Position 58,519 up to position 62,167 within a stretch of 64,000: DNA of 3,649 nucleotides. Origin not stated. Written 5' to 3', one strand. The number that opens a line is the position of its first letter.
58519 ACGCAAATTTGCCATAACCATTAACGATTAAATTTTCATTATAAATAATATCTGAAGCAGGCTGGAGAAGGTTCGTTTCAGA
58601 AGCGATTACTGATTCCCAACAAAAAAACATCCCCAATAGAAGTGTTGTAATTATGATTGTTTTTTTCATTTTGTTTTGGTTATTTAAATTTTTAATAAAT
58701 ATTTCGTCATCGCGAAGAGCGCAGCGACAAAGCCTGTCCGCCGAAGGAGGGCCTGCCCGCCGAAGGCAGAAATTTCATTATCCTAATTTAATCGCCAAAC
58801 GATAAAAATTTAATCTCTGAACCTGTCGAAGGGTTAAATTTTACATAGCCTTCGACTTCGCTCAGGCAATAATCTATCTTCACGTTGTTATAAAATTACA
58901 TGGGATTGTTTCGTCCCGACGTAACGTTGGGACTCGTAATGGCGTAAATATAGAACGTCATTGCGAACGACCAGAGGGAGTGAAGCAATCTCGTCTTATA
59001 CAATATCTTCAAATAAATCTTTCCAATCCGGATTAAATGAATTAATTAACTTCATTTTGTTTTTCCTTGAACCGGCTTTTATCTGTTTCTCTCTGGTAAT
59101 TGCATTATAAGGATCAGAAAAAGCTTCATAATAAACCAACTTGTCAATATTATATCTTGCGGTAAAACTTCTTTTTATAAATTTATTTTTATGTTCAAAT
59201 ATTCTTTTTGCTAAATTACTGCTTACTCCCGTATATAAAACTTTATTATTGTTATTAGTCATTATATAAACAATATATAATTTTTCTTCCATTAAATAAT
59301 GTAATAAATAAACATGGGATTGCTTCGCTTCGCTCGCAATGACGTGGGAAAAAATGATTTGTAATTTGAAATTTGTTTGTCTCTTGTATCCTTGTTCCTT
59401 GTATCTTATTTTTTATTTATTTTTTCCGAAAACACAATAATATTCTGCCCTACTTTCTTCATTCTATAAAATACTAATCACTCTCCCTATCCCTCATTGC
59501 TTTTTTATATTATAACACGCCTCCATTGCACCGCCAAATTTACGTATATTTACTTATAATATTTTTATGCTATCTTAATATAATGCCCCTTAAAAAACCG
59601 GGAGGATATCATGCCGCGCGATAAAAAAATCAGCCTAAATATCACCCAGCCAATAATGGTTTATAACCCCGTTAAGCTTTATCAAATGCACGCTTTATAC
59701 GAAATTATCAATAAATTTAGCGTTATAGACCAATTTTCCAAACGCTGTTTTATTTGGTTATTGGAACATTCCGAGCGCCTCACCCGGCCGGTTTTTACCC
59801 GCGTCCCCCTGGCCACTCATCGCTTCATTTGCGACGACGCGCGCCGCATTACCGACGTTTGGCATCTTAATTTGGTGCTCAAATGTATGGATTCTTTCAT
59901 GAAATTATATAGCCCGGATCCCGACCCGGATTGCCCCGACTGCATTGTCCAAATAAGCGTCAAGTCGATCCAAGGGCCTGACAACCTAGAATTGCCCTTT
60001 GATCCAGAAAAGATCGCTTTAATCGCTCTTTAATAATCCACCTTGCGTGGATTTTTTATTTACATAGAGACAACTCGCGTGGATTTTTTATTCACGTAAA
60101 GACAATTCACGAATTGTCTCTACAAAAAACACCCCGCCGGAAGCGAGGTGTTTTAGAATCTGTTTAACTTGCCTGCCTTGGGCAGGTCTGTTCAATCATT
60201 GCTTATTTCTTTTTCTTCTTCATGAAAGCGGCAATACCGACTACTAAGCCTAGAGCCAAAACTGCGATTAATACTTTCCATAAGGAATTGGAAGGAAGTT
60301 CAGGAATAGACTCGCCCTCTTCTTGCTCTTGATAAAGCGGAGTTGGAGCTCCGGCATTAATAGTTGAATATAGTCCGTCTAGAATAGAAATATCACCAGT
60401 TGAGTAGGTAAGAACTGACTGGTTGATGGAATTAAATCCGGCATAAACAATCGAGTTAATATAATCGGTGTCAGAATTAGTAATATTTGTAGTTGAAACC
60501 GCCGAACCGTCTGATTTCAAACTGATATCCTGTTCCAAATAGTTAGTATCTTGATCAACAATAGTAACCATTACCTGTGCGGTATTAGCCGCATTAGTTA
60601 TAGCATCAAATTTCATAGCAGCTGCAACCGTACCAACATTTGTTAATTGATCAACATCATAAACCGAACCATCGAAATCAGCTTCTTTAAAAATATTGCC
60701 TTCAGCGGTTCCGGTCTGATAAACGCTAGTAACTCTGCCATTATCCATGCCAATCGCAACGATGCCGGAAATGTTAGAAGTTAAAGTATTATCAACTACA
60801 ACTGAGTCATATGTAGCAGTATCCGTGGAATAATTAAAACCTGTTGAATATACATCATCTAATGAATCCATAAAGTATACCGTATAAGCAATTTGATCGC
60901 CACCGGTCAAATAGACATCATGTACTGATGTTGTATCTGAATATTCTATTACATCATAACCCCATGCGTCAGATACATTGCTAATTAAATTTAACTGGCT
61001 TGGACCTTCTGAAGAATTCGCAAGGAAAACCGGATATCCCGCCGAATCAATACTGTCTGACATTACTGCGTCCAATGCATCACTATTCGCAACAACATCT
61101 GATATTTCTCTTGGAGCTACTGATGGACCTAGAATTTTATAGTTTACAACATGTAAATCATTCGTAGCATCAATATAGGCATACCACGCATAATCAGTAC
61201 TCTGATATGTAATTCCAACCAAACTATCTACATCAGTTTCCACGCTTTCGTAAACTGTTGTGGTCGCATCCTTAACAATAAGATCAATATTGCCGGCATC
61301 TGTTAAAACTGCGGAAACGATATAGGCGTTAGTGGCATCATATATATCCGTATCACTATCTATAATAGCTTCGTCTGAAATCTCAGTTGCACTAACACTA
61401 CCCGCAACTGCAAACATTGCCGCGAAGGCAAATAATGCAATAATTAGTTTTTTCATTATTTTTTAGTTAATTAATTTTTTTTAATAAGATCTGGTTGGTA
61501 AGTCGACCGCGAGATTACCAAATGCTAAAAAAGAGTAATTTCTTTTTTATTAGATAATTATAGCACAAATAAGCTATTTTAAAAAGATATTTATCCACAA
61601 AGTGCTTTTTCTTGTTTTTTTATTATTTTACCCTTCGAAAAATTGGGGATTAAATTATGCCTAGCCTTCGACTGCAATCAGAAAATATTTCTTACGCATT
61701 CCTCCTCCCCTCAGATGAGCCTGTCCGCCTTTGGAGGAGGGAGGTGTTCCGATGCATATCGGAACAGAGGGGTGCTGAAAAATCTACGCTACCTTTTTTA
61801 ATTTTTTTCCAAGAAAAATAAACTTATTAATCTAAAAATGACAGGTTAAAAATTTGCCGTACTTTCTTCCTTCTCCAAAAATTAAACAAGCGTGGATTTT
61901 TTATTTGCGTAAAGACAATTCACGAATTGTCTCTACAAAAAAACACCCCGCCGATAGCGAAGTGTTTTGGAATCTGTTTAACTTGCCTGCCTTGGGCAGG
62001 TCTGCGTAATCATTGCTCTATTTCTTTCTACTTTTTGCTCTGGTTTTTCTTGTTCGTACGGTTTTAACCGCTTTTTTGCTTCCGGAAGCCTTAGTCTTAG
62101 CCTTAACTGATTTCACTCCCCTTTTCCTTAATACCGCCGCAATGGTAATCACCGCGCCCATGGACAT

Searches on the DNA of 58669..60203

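Call 59: search_rna_families(source=window, start=58669, end=60203, threshold=evalue, max_evalue=5)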
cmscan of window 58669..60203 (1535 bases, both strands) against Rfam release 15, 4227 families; matches with E-value up to 5: 7.
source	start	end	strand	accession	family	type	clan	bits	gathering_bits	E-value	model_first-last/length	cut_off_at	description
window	60018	60160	+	RF02073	STnc260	Gene; sRNA;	-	20.9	100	3.3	1-176/176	no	Salmonella enterica sRNA STnc260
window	60007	60125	-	RF02384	FasX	Gene; sRNA;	-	20.5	100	1.1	1-205/205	no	FasX small RNA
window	60041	60140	-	RF04248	MIR7486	Gene; miRNA;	-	19.9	67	2.2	1-87/87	no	MIR7486 microRNA precursor family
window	60128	60157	-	RF00195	RsmY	Gene; sRNA;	CL00106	19.1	57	0.052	93-121/121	no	RsmY RNA family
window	60054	60131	+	RF00641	mir-154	Gene; miRNA;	CL00149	17.7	52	4.5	1-82/82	no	mir-154 microRNA precursor family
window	58729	58756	+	RF00502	TCV_Pr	Cis-reg;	-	16.8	40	4.6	1-34/34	no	Turnip crinkle virus (TCV) core promoter hairpin (Pr)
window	59986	60152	+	RF02901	AaHKsRNA41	Gene; sRNA;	-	13.5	97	3.9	1-187/187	no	Aggregatibacter sRNA 41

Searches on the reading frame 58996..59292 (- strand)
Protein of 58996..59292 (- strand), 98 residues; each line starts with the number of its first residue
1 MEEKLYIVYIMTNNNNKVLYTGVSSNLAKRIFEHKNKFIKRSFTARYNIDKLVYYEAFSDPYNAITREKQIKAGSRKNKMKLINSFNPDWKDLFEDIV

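Call 10: search_protein_families(library=pfam, proteins=[window:58996-59292:-])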
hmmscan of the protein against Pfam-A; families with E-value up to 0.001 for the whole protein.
window:58996-59292:- (98 aa): 1 family
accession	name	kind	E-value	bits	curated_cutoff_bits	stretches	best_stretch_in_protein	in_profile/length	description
PF01541.30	GIY-YIG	-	1.5e-15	57.7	22.6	1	6-80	2-77/78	GIY-YIG catalytic domain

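Call 79: search_protein_families(library=ncbifam, proteins=[window:58996-59292:-], max_evalue=0.01)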
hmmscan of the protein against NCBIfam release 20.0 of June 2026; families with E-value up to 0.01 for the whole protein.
window:58996-59292:- (98 aa): 3 families
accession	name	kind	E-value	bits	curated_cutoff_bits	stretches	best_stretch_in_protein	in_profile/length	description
TIGR01453.1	grpIintron_endo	subfamily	5.6e-05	23.3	56.05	1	8-38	4-34/215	group I intron endonuclease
NF005906.0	PRK07883.1-4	equivalog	0.002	16.6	495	1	8-47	218-257/563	DEDD exonuclease domain-containing protein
TIGR00194.1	uvrC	equivalog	0.0064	15.2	285.45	1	8-33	14-39/574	excinuclease ABC subunit UvrC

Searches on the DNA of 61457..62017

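Call 39: search_rna_families(source=window, start=61457, end=62017, threshold=evalue, max_evalue=10, show_alignments=3)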
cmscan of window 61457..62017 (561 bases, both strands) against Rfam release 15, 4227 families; matches with E-value up to 10: 16.
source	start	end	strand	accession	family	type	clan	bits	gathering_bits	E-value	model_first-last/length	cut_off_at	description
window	61770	61913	+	RF04174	MIR4208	Gene; miRNA;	-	21.2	140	1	1-191/191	no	MIR4208 microRNA precursor family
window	61771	61812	+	RF01223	snR13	Gene; snRNA; snoRNA; CD-box;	CL00045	21.1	47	0.37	81-122/124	no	Small nucleolar RNA snR13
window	61687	61879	+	RF03532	SQ2397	Cis-reg;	-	20.1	100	0.34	1-243/243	no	Cis-regulator of HTH transcription factor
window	61786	61862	-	RF03922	MIR2119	Gene; miRNA;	-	20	73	6.2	1-188/188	no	MIR2119 microRNA precursor family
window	61767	61866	+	RF01590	plasmodium_snoR14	Gene; snRNA; snoRNA; CD-box;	-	19.8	90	7.2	1-127/127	no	small nucleolar RNA snoR14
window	61879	61973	-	RF03035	nqrA-Marinomonas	Gene; sRNA;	-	19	95.5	1.6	1-134/134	no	nqrA-Marinomonas RNA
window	61837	61922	-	RF02280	TtnuCD3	Gene; snRNA; snoRNA; CD-box;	-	19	70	4.3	1-72/72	no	Tetrahymena snoRNA TtnuCD3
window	61566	61612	+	RF03752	MIR5292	Gene; miRNA;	-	17.1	105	3.7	1-94/94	no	MIR5292 microRNA precursor family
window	61903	61942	-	RF04134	MIR7504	Gene; miRNA;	-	16.7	83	5.2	1-124/124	no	MIR7504 microRNA precursor family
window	61777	61902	-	RF03940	MIR9563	Gene; miRNA;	-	14.8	90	8.5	1-127/127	no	MIR9563 microRNA precursor family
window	61606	61646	-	RF00522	PreQ1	Cis-reg; riboswitch;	-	13.3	39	6.8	1-45/45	no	PreQ1 (pre queuosine) riboswitch aptamer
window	61569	61685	-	RF01582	RUF4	Gene; sRNA;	-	12.3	55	9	1-277/277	no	RNA of unknown function RUF4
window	61937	62017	-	RF00022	GcvB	Gene;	-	10.8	42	8.4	92-204/204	5'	GcvB RNA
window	61564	61637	-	RF02849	Ysr197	Gene; sRNA;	-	10.3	167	5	1-254/254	no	Yersinia sRNA 197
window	61803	61836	+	RF02350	psRNA6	Gene; sRNA;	-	8.9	60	5.4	1-333/333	no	Nitrosomonas sRNA psRNA6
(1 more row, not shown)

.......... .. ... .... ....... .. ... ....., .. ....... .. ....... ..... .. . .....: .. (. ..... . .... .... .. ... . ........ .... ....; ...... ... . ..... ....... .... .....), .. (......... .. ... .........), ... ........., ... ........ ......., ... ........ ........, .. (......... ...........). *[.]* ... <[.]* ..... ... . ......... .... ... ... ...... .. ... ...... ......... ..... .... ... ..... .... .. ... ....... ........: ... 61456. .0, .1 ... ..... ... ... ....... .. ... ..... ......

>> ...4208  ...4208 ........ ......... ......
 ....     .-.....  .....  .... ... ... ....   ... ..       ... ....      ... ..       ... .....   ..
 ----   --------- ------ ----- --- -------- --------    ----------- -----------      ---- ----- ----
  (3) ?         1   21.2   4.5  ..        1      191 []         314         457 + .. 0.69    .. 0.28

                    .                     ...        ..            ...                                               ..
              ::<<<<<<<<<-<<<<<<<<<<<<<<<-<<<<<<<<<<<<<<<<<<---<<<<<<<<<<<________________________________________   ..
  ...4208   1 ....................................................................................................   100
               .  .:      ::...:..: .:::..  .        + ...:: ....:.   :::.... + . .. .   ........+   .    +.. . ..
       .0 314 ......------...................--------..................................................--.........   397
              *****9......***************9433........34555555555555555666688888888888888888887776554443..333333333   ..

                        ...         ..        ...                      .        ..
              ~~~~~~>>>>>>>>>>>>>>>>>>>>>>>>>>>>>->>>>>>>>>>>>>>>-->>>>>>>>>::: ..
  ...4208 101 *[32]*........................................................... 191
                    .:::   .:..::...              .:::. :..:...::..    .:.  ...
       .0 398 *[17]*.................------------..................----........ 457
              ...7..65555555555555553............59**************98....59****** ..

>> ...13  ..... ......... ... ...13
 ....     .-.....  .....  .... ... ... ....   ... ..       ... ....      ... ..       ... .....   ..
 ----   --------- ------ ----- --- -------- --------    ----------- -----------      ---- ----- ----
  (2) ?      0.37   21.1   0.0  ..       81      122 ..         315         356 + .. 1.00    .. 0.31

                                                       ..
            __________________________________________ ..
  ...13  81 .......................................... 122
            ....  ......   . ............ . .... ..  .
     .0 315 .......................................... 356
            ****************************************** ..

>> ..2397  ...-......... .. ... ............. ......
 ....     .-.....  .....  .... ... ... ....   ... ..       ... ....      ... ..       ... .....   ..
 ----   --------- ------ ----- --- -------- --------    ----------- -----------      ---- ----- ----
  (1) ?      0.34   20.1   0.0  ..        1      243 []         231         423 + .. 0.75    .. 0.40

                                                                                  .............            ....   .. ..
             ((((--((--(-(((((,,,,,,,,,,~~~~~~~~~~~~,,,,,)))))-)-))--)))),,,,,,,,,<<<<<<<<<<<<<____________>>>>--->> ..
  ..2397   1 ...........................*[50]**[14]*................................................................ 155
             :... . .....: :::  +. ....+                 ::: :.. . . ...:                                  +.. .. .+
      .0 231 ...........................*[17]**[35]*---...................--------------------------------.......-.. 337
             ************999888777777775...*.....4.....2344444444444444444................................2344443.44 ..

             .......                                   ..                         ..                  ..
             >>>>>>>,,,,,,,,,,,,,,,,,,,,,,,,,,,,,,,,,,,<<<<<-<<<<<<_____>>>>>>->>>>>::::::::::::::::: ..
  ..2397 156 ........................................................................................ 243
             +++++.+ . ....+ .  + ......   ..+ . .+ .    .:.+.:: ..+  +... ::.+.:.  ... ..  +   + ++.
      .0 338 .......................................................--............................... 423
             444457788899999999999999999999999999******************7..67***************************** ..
